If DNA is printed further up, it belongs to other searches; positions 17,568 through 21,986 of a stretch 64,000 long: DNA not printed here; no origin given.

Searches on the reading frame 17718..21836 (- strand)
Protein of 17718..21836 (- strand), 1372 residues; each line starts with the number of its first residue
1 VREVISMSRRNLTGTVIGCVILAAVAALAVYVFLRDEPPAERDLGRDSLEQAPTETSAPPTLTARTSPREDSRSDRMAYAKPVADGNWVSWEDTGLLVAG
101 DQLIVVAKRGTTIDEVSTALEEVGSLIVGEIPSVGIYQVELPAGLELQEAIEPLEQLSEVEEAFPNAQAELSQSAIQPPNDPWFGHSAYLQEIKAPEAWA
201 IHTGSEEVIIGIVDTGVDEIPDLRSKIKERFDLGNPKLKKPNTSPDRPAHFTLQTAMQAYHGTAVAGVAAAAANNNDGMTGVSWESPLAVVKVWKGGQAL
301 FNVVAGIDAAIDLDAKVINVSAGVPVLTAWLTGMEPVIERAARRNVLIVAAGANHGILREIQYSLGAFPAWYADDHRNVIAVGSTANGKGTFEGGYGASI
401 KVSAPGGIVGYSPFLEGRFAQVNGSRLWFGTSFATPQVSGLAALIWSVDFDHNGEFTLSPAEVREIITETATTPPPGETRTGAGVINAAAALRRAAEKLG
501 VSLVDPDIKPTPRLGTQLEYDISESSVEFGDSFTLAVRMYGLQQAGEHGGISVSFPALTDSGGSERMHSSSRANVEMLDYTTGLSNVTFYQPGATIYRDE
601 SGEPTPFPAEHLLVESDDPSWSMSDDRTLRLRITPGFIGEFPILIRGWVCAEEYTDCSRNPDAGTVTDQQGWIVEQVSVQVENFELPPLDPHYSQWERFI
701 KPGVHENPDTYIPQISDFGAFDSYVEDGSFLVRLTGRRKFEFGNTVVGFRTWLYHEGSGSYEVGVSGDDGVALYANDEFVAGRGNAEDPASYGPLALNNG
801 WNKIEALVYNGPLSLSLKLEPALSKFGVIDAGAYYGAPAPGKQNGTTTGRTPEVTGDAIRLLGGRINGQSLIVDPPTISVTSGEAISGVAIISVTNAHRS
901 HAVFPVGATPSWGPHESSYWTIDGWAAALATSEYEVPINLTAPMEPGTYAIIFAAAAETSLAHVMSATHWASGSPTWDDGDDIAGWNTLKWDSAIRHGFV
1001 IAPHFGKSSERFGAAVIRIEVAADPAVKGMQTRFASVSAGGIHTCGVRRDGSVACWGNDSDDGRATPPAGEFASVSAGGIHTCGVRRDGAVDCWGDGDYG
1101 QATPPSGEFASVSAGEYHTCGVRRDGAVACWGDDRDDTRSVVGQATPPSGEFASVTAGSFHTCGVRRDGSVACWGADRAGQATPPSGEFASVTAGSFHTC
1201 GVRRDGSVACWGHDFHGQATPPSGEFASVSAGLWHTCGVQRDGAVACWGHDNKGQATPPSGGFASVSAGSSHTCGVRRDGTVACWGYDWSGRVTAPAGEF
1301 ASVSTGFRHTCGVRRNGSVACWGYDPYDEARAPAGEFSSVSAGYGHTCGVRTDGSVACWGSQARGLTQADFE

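Call 68: search_protein_families(library=pfam, proteins=[window:17718-21836:-])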
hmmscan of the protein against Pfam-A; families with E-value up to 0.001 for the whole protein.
window:17718-21836:- (1372 aa): 4 families
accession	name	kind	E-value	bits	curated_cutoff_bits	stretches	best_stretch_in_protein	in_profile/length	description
PF13540.12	RCC1_2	-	1.3e-63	209.8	22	9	1190-1218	2-30/30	Regulator of chromosome condensation (RCC1) repeat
PF00082.27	Peptidase_S8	-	8.4e-33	114.3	21.8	1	206-473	2-275/288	Subtilase family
PF25390.1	WD40_RLD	-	2.5e-31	109.8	150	2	1032-1292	31-329/363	RCC1-like domain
PF22148.1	Fervidolysin_NPro-like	-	4.2e-05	24.3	21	1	101-166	18-81/81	Fervidolysin N-terminal prodomain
